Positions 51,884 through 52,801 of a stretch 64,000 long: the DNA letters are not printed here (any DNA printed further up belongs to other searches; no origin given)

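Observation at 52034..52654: Mini corrinoid/Fe-S-type protein between hypD and hypE in a hyp cluster that lacks hypC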

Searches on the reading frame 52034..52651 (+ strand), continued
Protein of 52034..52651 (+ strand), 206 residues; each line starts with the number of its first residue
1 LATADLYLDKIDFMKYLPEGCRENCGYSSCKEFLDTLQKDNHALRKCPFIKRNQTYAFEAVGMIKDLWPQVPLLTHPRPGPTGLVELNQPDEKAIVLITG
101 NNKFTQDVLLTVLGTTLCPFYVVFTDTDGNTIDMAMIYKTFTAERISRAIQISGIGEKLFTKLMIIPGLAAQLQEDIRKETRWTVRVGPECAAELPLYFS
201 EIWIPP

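Call 8: find_encoding_contigs(protein=P0042, flank=8000, max_places=3)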
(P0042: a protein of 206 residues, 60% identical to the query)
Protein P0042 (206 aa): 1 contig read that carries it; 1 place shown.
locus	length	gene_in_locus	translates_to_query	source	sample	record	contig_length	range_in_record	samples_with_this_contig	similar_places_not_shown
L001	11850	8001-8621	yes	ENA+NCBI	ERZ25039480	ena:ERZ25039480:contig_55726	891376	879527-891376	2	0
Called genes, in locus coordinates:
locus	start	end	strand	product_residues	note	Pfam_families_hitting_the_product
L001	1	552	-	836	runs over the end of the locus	PF00534:Glycos_transf_1 (weak), PF13692:Glyco_trans_1_4 (weak), PF14559:TPR_19 (weak), PF00535:Glycos_transf_2, PF00515:TPR_1, PF07719:TPR_2 (weak), PF13414:TPR_11 (weak), PF14559:TPR_19 (weak), +10 more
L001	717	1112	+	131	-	PF06103:DUF948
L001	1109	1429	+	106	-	PF12732:YtxH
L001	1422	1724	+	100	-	PF01155:HypA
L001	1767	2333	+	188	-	PF02492:cobW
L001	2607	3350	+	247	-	PF00708:Acylphosphatase, PF07503:zf-HYPF, PF01300:Sua5_yciO_yrdC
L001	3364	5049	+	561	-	PF01300:Sua5_yciO_yrdC, PF17788:HypF_C, PF22521:HypF_C_2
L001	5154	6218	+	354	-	PF01924:HypD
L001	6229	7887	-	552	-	PF25063:ARM_TT21_C (weak), PF00515:TPR_1, PF07719:TPR_2 (weak), PF13424:TPR_12 (weak), PF12895:ANAPC3 (weak), PF13432:TPR_16, PF10373:EST1_DNA_bind, PF13431:TPR_17, +14 more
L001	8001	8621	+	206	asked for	PF04060:FeS, PF03599:CdhD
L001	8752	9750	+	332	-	PF00586:AIRS, PF02769:AIRS_C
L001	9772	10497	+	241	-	PF03740:PdxJ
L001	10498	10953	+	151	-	PF01750:HycI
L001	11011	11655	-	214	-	-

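Call 9: find_encoding_contigs(protein=P0036, flank=8000, max_places=3)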
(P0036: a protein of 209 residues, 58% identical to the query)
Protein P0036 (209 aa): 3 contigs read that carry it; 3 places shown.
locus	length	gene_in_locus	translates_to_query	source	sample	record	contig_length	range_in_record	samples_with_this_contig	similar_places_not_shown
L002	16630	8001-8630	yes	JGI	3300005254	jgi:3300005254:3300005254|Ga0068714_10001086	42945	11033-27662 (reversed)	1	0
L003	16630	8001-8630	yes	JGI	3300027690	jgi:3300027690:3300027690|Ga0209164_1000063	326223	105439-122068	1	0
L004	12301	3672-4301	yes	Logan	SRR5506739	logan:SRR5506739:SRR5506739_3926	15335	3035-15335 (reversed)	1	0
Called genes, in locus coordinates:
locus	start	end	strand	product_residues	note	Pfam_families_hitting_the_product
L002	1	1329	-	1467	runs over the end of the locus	PF00310:GATase_2, PF04898:Glu_syn_central, PF01645:Glu_synthase, PF01493:GXGXG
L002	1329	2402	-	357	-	PF00383:dCMP_cyt_deam_1, PF14437:MafB19-deam, PF01872:RibD_C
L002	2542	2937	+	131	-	PF06103:DUF948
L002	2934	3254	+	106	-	PF12732:YtxH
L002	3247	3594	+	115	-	PF01155:HypA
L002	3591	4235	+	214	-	PF02492:cobW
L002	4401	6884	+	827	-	PF00708:Acylphosphatase, PF07503:zf-HYPF, PF01300:Sua5_yciO_yrdC, PF17788:HypF_C, PF22521:HypF_C_2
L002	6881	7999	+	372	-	PF01924:HypD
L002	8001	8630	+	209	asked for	PF03599:CdhD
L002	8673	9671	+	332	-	PF00586:AIRS, PF02769:AIRS_C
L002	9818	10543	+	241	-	PF03740:PdxJ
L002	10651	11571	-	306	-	PF02085:Cytochrom_CIII (faint), PF14537:Cytochrom_c3_2 (faint), PF14522:Cytochrome_C7 (faint)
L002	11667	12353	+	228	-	-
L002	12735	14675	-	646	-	PF03453:MoeA_N, PF00994:MoCF_biosynth, PF03454:MoeA_C, PF12727:PBP_like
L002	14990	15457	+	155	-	PF03473:MOSC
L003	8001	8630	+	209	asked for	PF03599:CdhD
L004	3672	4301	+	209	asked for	PF03599:CdhD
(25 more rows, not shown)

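Call 10: find_encoding_contigs(protein=P0007, flank=8000, max_places=3)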
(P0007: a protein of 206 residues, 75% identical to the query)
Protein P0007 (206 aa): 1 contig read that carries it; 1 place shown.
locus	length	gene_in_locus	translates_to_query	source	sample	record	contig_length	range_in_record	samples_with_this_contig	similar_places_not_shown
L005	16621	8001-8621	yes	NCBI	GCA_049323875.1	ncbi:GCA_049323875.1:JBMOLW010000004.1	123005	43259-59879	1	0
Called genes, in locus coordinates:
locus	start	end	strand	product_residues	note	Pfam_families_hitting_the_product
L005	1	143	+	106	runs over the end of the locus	PF12732:YtxH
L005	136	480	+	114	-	PF01155:HypA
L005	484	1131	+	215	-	PF02492:cobW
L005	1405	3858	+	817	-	PF00708:Acylphosphatase, PF07503:zf-HYPF, PF01300:Sua5_yciO_yrdC, PF17788:HypF_C, PF22521:HypF_C_2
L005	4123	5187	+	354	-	PF01924:HypD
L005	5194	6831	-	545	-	PF13371:TPR_9 (faint), PF13181:TPR_8 (faint), PF13374:TPR_10 (faint), PF14559:TPR_19 (weak), PF00515:TPR_1, PF07719:TPR_2 (weak), PF13432:TPR_16, PF14559:TPR_19, +8 more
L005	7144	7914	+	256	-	PF00535:Glycos_transf_2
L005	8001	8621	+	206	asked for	PF03599:CdhD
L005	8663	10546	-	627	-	PF13371:TPR_9 (weak), PF00515:TPR_1 (weak), PF13371:TPR_9 (weak), PF13414:TPR_11, PF00515:TPR_1, PF07719:TPR_2, PF13424:TPR_12, PF13432:TPR_16, +10 more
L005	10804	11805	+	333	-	PF00586:AIRS, PF02769:AIRS_C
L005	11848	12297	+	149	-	PF05635:23S_rRNA_IVP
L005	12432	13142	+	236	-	PF03740:PdxJ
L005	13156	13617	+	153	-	PF01750:HycI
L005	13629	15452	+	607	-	-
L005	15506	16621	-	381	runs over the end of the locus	PF09699:Paired_CXXCH_1 (weak), PF14522:Cytochrome_C7 (faint), PF09699:Paired_CXXCH_1 (weak)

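Call 20: search_protein_representatives(protein=window:52034-52651:+)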
Query: 206 residues. Proteins with E-value up to 0.001 (for the whole library): 296; up to 1e-10: 92; up to 1e-30: 23. The best 150 are listed.
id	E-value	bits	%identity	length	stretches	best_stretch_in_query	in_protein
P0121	9.2e-66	237.7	66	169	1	46-206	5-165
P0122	2.1e-56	207.1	56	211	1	1-158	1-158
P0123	3.4e-51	190.1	41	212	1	1-205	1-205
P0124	2.5e-47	177.5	45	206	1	3-206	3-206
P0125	4.0e-46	173.5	44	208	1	2-206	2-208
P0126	4.2e-43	163.7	39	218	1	3-206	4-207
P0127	1.2e-41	158.9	42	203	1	1-203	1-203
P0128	2.0e-41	158.2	38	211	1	1-206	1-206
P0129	2.3e-41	158.0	40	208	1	1-202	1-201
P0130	5.1e-40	153.6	39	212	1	3-206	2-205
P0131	6.2e-40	153.3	39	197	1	12-206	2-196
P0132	8.2e-37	143.1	41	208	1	2-204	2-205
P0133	2.2e-36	141.7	35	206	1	2-204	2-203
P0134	1.0e-35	139.6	39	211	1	3-203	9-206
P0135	3.5e-35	137.8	36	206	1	4-206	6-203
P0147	2.5e-28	115.4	34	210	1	4-203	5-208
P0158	9.9e-22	93.9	35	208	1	13-199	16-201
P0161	1.1e-19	87.2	32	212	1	4-201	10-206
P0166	4.0e-18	82.1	31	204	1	5-200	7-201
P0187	5.2e-14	68.6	28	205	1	8-201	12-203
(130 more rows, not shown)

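Call 26: find_related_loci(query=A3, collection=genome_contigs, flank=10000)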
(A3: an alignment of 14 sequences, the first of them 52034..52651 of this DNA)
Query A3 (206 aa) in genome_contigs; peptide patterns used: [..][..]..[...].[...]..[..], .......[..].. (x = any residue, [..] = any of these).
308 stretches matched a pattern; 258 encode a relative of the query (tblastn E <= 1e-3); the best 80 are kept; 80 distinct loci.
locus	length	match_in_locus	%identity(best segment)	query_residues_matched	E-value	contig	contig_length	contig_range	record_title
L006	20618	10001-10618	75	1-206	3e-107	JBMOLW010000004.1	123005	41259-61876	MAG: Nitrospirota bacterium isolate Betzabe_MAG034 MAG034_4, whole genome shotgun sequence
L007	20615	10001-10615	58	1-206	3e-84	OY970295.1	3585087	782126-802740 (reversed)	MAG: Thermodesulfovibrionales bacterium isolate MFD01299.bin.c.3 genome assembly, chromosome: 1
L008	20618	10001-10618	58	1-206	2e-83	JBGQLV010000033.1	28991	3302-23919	MAG: Thermodesulfovibrionia bacterium isolate OBJ2_061818_150_9 k141_1768377_length_28991_cov_19.0053, whole genome shot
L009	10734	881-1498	57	1-206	4e-83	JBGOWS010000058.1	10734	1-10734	MAG: Thermodesulfovibrionia bacterium isolate OBJ_0618_130150_87 k141_769628_length_10734_cov_13.6135, whole genome shot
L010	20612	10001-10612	58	3-206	1e-82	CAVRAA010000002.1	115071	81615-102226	MAG: uncultured Nitrospiraceae bacterium isolate MFD00032.bin.1.209 genome assembly, contig: contig_109253, whole genome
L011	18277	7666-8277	59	3-206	5e-82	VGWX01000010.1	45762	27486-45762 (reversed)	MAG: Nitrospira sp. isolate K_DeepCast_150m_m2_200 K_DeepCast_150m_m2_200_Ga0194126_10001095, whole genome shotgun seque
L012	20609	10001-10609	58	4-206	1e-81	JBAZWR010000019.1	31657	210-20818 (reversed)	MAG: Thermodesulfovibrionales bacterium isolate SO_2017_GW1_37 NODE_6145_length_31657_cov_1.154297_OW334_2017, whole gen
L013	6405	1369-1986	58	1-206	2e-81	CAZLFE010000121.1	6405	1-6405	MAG TPA_asm: uncultured Nitrospiraceae bacterium isolate binchicken_co325_89 genome assembly, contig: NODE_6076_length_6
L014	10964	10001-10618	55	1-206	4e-81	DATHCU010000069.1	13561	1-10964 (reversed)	MAG TPA_asm: Thermodesulfovibrionales bacterium isolate SMAG_U12375 k141_886603, whole genome shotgun sequence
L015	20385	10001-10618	55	1-206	1e-80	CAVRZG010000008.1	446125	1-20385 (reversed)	MAG: uncultured Nitrospiraceae bacterium isolate MFD05942.bin.3.50 genome assembly, contig: contig_13576, whole genome s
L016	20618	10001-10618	53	1-206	7e-80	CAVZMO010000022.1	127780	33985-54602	MAG: Thermodesulfovibrionales bacterium isolate MFD04408.bin.2.178 genome assembly, contig: contig_27823, whole genome s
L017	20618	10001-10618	55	1-206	2e-79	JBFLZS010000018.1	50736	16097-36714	MAG: Nitrospirota bacterium isolate MAG117 MAG117_18, whole genome shotgun sequence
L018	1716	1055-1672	54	1-206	6e-83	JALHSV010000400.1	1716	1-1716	MAG: Thermodesulfovibrionales bacterium isolate PFL7 seq_2289049, whole genome shotgun sequence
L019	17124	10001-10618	56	1-206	4e-79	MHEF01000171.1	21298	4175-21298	MAG: Nitrospirae bacterium RBG_13_39_12 RBG_13_scaffold_922, whole genome shotgun sequence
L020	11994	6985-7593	55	4-206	2e-78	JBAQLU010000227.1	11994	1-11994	MAG: Thermodesulfovibrionales bacterium isolate MFD12052_ilm_asm_bin4 k127_34844, whole genome shotgun sequence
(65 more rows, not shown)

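Call 31: predict_structure(alignment_id=A1)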
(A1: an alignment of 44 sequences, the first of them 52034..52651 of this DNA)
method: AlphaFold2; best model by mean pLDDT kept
length: 206 residues; sequences in the alignment: 44
mean_pLDDT: 72.6   pTM: 0.70
mean pLDDT of the five models: 72.6, 59.6, 55.0, 50.0, 44.5
residues with pLDDT >= 90: 22; 70-90: 81; 50-70: 98; < 50: 5
segments of 3 or more residues with pLDDT < 50: none
pLDDT, mean of each block of 10 residues (from residue 1): 57 66 62 66 59 69 65 53 80 86 69 71 75 61 88 87 88 92 90 75 63
secondary structure, 60 per line:
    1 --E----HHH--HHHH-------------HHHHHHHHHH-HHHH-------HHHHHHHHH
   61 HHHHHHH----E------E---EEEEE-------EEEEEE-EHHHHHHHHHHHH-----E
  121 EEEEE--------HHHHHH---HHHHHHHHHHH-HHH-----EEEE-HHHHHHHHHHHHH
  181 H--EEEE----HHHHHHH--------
elements in order: H13-16 H30-39 H41-44 H52-67 E83-87 E95-100 H103-114 E120-125 H134-139 H143-153 E163-166 H168-181 E184-187 H192-198

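Call 35: fold_search(model_id=the predicted structure, library=pdb)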
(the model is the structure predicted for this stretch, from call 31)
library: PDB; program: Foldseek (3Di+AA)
matches with E <= 10: 912; with E <= 0.001: 6
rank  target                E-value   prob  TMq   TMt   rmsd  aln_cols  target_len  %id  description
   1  4c1n_G                2.1e-09  1.00  0.56  0.27  17.6       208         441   22  Corrinoid protein reactivation complex with activator (released 2014-08-13)
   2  2ycl_A                3.4e-09  1.00  0.56  0.28  13.7       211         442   22  complete structure of the corrinoid,iron-sulfur protein including the N-terminal domain with a 4Fe-4S cluster (released 2011-06-08)
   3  2h9a_A                6.3e-08  1.00  0.56  0.31  13.5       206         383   22  Corrinoid Iron-Sulfur Protein (released 2006-09-26)
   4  9fzy_F                7.2e-07  1.00  0.51  0.25   6.0       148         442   22  Structure of carbon monoxide dehydrogenase/acetyl-CoA synthase (CODH/ACS) in complex with corrinoid iron-sulfur protei (released 2025-02-05)
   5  4djd_C                9.2e-07  1.00  0.54  0.26  10.1       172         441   23  Crystal structure of folate-free corrinoid iron-sulfur protein (CFeSP) in complex with its methyltransferase (MeTr) (released 2012-03-14)
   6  9a0b_A                3.6e-06  1.00  0.49  0.32   3.0       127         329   24  Structure determination of the HgcAB complex using metagenome sequence data, coevolution analysis, and ab initio struc (released 2020-06-12)
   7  9cg1                  7.4e-03  0.94  0.35  0.19   9.2       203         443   14  DUF512 protein from Clostridium sporogenes (released 2025-03-05)
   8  1dtw_B                3.1e-02  0.47  0.23  0.17   8.4       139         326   12  HUMAN BRANCHED-CHAIN ALPHA-KETO ACID DEHYDROGENASE (released 2000-03-27)
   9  4hh0_B                3.1e-02  0.33  0.26  0.18  11.9       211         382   13  Dark-state structure of AppA C20S without the Cys-rich region from Rb. sphaeroides (released 2013-06-05)
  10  3gdw_A                3.9e-02  0.77  0.30  0.41   6.1       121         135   13  Crystal structure of sigma-54 interaction domain protein from Enterococcus faecalis (released 2009-03-10)
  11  3gx1_B                4.7e-02  0.80  0.29  0.42   5.7       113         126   11  Crystal structure of a domain of lin1832 from Listeria innocua (released 2009-04-21)
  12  4hh1_B                5.0e-02  0.30  0.27  0.17  12.0       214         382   13  Dark-state structure of AppA wild-type without the Cys-rich region from Rb. sphaeroides (released 2013-06-05)
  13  1n31_A                7.6e-02  0.14  0.21  0.14  13.7       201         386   12  Structure of A Catalytically Inactive Mutant (K223A) of C-DES with a Substrate (Cystine) Linked to the Co-Factor (released 2003-01-21)
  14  5v1x_C                8.5e-02  0.18  0.25  0.15  15.5       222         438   11  Carbon Sulfoxide lyase, Egt2 Y134F in complex with its substrate (released 2018-03-07)
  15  4ccy_A                1.0e-01  0.51  0.31  0.24  11.3       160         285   12  Crystal structure of carboxylesterase CesB (YbfK) from Bacillus subtilis (released 2014-01-22)
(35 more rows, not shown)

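Call 41: search_protein_families(library=ncbifam, proteins=[P0161, P0166, P0135, P0147, P0123], max_evalue=0.01)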
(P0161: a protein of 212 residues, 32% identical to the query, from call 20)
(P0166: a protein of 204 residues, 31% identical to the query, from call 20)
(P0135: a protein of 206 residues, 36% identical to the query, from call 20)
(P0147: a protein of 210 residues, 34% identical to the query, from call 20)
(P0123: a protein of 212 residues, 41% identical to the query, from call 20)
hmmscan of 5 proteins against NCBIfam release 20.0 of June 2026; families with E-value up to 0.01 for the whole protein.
P0161 (212 aa): 13 families
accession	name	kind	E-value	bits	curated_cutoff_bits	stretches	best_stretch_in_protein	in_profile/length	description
NF003195.0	PRK04165.1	equivalog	3.2e-35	121.9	306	2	87-206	326-445/450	acetyl-CoA decarbonylase/synthase complex subunit gamma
NF043039.1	HgcAB_like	equivalog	1.9e-26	93.5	285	1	85-206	16-137/350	HgcAB-like fusion protein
NF040863.1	HgcA_corrinoid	equivalog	2.2e-18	66.5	275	1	84-207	29-152/325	mercury methylation corrinoid protein HgcA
NF006446.0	PRK08764.1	equivalog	2.9e-06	27.2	220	1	18-79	10-69/139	Rnf electron transport complex subunit RnfB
NF005415.0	PRK06991.1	equivalog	3e-06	27.1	281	1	22-80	13-69/284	electron transport complex subunit RsxB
NF005505.0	PRK07118.1-4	equivalog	2.9e-05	23.7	378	1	12-63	36-86/265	Fe-S cluster domain-containing protein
NF041836.1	rnfB_Methano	equivalog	3.7e-05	23.3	445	1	13-61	37-84/265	Rnf electron transport complex subunit RnfB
TIGR01944.1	rnfB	subfamily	7.1e-05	22.4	68.7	1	18-58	38-77/190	RnfABCDGE type electron transport complex subunit B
NF011065.0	PRK14494.1-4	equivalog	7.5e-05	22.2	287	1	23-63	162-202/244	putative molybdopterin-guanine dinucleotide biosynthesis protein MobB/FeS domain-containing protein protein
NF005506.0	PRK07118.1-5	equivalog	0.00023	20.7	388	1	22-66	44-88/279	Fe-S cluster domain-containing protein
NF011063.0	PRK14494.1-2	equivalog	0.00024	20.9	258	1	8-54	126-172/227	putative molybdopterin-guanine dinucleotide biosynthesis protein MobB/FeS domain-containing protein protein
NF005504.0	PRK07118.1-3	equivalog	0.0033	16.8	437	1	21-56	41-77/293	Fe-S cluster domain-containing protein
NF003475.0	PRK05113.1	equivalog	0.0052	16.7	203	1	18-72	38-91/190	electron transport complex subunit RsxB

P0166 (204 aa): 10 families
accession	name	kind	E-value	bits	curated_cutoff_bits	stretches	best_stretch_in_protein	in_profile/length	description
NF003195.0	PRK04165.1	equivalog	3.8e-27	95.3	306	2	82-202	325-445/450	acetyl-CoA decarbonylase/synthase complex subunit gamma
NF043039.1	HgcAB_like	equivalog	7.3e-12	45.5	285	1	84-203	19-138/350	HgcAB-like fusion protein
NF005506.0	PRK07118.1-5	equivalog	3.2e-07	30.1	388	1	15-80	41-104/279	Fe-S cluster domain-containing protein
NF040863.1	HgcA_corrinoid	equivalog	6.2e-06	25.6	275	1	85-203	34-152/325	mercury methylation corrinoid protein HgcA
NF005505.0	PRK07118.1-4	equivalog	1.6e-05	24.5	378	1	8-75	36-102/265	Fe-S cluster domain-containing protein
NF041836.1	rnfB_Methano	equivalog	3.7e-05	23.3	445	1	11-78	39-106/265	Rnf electron transport complex subunit RnfB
NF011065.0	PRK14494.1-4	equivalog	4.3e-05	23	287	1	18-63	161-206/244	putative molybdopterin-guanine dinucleotide biosynthesis protein MobB/FeS domain-containing protein protein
TIGR01944.1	rnfB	subfamily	0.00018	21.1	68.7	1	14-71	38-94/190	RnfABCDGE type electron transport complex subunit B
NF006446.0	PRK08764.1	equivalog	0.00029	20.8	220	1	15-67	11-63/139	Rnf electron transport complex subunit RnfB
NF005415.0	PRK06991.1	equivalog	0.00096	18.9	281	1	14-55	9-50/284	electron transport complex subunit RsxB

P0135 (206 aa): 3 families
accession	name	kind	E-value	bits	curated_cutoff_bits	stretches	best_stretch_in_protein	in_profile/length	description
NF003195.0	PRK04165.1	equivalog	1.8e-25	89.7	306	1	74-200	321-447/450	acetyl-CoA decarbonylase/synthase complex subunit gamma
NF040863.1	HgcA_corrinoid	equivalog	1.7e-19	70.1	275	1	77-197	30-150/325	mercury methylation corrinoid protein HgcA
NF043039.1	HgcAB_like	equivalog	2.3e-19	70.2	285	1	73-198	12-137/350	HgcAB-like fusion protein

P0147 (210 aa): 3 families
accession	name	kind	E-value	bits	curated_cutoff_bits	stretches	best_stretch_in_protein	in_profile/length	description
NF003195.0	PRK04165.1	equivalog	1e-11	44.4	306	1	83-208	326-447/450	acetyl-CoA decarbonylase/synthase complex subunit gamma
NF043039.1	HgcAB_like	equivalog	3.3e-05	23.7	285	1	77-148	12-81/350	HgcAB-like fusion protein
NF040863.1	HgcA_corrinoid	equivalog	0.00024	20.4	275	1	84-203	33-148/325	mercury methylation corrinoid protein HgcA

P0123 (212 aa): 7 families
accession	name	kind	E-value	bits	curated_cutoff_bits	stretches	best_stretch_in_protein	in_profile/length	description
NF003195.0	PRK04165.1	equivalog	1.8e-25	89.8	306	2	82-204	326-448/450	acetyl-CoA decarbonylase/synthase complex subunit gamma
NF043039.1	HgcAB_like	equivalog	3.4e-14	53.2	285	1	76-202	12-138/350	HgcAB-like fusion protein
NF040863.1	HgcA_corrinoid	equivalog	1.4e-08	34.3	275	1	82-203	32-153/325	mercury methylation corrinoid protein HgcA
NF006446.0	PRK08764.1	equivalog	0.00081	19.3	220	1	9-58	10-57/139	Rnf electron transport complex subunit RnfB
NF005415.0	PRK06991.1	equivalog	0.00082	19.1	281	1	15-60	13-58/284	electron transport complex subunit RsxB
NF011065.0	PRK14494.1-4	equivalog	0.0012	18.3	287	1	16-53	162-199/244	putative molybdopterin-guanine dinucleotide biosynthesis protein MobB/FeS domain-containing protein protein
TIGR01944.1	rnfB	subfamily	0.0023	17.5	68.7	1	15-50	42-76/190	RnfABCDGE type electron transport complex subunit B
